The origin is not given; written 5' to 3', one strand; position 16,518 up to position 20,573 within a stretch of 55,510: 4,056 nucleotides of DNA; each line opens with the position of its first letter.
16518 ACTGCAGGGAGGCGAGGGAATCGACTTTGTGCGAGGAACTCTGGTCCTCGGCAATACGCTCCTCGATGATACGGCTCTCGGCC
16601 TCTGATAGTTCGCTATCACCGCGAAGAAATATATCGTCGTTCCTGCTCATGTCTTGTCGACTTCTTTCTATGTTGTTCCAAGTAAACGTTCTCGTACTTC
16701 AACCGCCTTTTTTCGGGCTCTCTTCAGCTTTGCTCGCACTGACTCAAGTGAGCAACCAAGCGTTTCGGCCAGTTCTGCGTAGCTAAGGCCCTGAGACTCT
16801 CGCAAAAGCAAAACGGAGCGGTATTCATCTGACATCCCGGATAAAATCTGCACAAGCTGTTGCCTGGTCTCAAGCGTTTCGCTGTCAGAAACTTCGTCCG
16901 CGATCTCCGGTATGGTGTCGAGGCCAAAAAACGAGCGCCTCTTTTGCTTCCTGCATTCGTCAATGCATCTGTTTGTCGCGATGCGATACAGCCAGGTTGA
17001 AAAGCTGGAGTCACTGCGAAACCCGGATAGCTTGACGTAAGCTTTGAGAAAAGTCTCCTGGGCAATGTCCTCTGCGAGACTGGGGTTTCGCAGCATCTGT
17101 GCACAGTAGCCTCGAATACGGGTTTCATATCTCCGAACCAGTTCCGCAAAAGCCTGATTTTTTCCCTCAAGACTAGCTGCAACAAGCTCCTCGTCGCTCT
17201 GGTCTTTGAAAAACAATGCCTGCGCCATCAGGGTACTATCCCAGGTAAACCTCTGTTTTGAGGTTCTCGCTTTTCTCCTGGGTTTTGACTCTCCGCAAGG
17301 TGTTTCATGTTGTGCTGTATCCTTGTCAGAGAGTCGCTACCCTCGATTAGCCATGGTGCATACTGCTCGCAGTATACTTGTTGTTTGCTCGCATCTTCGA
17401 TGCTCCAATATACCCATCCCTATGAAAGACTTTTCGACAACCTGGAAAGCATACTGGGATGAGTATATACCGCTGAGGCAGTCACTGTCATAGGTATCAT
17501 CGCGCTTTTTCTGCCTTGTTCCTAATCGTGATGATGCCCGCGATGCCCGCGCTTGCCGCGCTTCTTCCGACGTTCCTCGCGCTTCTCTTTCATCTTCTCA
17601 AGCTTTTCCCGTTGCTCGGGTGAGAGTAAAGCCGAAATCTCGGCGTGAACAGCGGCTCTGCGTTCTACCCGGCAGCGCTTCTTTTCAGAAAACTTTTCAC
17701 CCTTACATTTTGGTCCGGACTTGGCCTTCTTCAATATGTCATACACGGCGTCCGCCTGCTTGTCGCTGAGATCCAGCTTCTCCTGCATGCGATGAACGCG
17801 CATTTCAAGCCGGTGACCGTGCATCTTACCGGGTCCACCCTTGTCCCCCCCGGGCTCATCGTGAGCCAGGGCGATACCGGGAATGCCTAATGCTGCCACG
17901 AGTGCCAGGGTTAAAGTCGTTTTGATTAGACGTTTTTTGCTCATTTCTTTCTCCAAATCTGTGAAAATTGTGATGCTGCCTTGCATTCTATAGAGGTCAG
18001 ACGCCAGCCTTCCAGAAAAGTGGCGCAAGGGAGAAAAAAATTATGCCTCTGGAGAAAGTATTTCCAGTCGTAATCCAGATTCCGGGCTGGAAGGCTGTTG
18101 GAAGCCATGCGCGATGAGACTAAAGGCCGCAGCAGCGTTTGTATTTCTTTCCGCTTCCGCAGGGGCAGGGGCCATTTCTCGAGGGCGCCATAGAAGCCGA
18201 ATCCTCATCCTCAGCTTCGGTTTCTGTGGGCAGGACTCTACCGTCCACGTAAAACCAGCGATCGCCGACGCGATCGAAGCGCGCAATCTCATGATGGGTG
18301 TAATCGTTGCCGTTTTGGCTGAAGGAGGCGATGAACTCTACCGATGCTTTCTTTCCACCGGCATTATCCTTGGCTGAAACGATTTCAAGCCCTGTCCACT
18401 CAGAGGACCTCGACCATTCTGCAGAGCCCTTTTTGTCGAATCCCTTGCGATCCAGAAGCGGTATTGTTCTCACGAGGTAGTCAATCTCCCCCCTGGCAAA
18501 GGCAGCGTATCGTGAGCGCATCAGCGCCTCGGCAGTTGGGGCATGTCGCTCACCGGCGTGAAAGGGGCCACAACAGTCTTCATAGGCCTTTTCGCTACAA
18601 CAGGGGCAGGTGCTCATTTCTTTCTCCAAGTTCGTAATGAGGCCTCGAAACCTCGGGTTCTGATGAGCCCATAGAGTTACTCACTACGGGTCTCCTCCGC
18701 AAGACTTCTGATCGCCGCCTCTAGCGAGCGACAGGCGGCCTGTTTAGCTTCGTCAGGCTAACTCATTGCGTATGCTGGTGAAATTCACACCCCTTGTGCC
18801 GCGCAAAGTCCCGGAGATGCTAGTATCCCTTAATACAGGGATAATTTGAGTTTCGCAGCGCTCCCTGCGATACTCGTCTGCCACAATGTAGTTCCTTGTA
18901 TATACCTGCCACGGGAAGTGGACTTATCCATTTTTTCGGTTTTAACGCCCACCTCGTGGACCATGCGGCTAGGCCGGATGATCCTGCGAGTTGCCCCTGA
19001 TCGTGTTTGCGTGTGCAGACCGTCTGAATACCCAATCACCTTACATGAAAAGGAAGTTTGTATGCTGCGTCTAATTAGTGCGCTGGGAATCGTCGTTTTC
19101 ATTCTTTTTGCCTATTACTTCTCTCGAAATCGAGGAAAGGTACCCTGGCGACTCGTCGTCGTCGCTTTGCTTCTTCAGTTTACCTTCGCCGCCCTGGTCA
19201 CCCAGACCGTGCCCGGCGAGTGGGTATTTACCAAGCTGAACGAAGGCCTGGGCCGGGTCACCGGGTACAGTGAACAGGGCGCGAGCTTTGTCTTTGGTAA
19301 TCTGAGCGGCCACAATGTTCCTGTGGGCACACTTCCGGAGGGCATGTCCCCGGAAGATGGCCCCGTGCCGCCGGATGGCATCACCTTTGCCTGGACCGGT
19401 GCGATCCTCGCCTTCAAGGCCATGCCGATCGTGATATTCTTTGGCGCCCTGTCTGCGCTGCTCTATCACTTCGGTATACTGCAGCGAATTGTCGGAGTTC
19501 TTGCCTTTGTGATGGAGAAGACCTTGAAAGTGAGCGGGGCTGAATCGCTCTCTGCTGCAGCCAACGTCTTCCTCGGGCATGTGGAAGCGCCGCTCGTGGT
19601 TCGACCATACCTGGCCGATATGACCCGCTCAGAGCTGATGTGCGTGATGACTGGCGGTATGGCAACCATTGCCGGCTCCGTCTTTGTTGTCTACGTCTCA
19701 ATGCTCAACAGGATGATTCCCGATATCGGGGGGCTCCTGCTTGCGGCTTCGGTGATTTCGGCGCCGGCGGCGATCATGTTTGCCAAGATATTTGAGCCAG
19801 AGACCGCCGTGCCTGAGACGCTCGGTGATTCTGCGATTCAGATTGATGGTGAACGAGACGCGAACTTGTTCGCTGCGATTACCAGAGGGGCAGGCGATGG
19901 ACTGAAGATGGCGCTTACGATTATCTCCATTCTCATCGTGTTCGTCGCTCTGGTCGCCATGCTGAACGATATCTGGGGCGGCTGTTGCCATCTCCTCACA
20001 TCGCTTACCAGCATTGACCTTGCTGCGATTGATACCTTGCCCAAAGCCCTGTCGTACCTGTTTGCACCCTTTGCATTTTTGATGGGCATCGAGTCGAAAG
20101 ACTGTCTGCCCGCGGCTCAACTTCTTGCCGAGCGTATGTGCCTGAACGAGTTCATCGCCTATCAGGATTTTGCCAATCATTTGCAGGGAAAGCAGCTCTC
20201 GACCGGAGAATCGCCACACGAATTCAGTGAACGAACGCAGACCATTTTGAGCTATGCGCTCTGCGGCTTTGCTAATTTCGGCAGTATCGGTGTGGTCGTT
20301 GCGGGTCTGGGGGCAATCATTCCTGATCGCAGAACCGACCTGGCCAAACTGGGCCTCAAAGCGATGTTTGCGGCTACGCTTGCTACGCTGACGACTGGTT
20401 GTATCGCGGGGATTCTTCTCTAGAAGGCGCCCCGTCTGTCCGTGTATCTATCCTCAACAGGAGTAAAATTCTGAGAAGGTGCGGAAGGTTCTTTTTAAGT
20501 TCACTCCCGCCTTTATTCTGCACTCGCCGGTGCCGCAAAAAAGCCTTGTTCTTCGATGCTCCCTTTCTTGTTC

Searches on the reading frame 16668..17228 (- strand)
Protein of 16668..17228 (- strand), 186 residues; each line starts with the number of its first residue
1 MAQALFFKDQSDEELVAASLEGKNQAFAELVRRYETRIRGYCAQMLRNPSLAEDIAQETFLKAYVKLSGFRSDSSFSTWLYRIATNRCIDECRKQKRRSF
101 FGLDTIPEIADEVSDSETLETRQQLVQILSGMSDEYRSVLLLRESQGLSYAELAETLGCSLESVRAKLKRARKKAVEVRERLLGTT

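Call 47: search_protein_families(library=pfam, proteins=[window:16668-17228:-], max_evalue=0.001)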
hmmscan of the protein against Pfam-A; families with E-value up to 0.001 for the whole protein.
window:16668-17228:- (186 aa): 5 families
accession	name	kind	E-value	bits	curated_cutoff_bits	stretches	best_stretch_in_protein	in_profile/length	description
PF04542.20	Sigma70_r2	-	1.4e-21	76.5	24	1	30-98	1-71/71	Sigma-70 region 2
PF08281.18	Sigma70_r4_2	-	4.1e-14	52.4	25.7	1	122-174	1-53/54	Sigma-70, region 4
PF04545.22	Sigma70_r4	-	1e-08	35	24.1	1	129-174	2-47/50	Sigma-70, region 4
PF07638.17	Sigma70_ECF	-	3.4e-07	30.8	21.1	1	15-175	7-179/185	ECF sigma factor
PF11994.14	DUF3489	-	0.0005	20.5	29.5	0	139-179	13-53/68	Protein of unknown function (DUF3489)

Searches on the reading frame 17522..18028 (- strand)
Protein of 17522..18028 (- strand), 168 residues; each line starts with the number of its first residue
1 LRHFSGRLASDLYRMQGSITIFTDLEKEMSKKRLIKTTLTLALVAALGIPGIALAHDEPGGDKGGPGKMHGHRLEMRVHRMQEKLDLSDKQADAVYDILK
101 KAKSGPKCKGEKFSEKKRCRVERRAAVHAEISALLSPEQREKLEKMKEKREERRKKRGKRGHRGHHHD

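Call 47: search_protein_families(library=pfam, proteins=[window:17522-18028:-], max_evalue=0.001)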
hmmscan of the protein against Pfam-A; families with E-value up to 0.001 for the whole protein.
window:17522-18028:- (168 aa): 1 family
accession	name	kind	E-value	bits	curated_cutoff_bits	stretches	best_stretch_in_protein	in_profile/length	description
PF07813.17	LTXXQ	-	5.6e-05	24.2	24.3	0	75-157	3-77/100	LTXXQ motif family protein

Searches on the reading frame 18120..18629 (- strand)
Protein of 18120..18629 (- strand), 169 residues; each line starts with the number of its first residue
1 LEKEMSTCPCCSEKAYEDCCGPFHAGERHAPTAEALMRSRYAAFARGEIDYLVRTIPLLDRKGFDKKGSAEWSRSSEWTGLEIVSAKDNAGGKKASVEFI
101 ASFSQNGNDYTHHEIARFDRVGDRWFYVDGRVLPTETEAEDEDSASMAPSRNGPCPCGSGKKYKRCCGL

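Call 47: search_protein_families(library=pfam, proteins=[window:18120-18629:-], max_evalue=0.001)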
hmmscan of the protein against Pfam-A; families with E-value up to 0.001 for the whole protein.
window:18120-18629:- (169 aa): 2 families
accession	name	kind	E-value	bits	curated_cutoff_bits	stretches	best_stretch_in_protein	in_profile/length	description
PF17775.7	YchJ_M-like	-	7.8e-29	100.8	22.7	1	32-130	1-99/99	YchJ, middle NTF2-like domain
PF02810.21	SEC-C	-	3.3e-11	43.3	20.4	1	151-168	1-18/19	SEC-C motif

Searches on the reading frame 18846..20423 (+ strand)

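Call 10: search_protein_families(library=pfam, proteins=[window:18846-20423:+], max_evalue=0.001)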
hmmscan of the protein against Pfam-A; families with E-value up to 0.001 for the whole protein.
window:18846-20423:+ (525 aa): 3 families
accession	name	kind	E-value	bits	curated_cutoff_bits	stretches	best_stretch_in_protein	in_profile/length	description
PF07662.18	Nucleos_tra2_C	-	1.7e-65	221.2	32.3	1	298-522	2-213/213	Na+ dependent nucleoside transporter C-terminus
PF01773.25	Nucleos_tra2_N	-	2.6e-22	79.6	27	1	80-153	1-74/74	Na+ dependent nucleoside transporter N-terminus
PF07670.19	Gate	-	3.7e-18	66.3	29.6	1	189-288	1-102/104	Nucleoside recognition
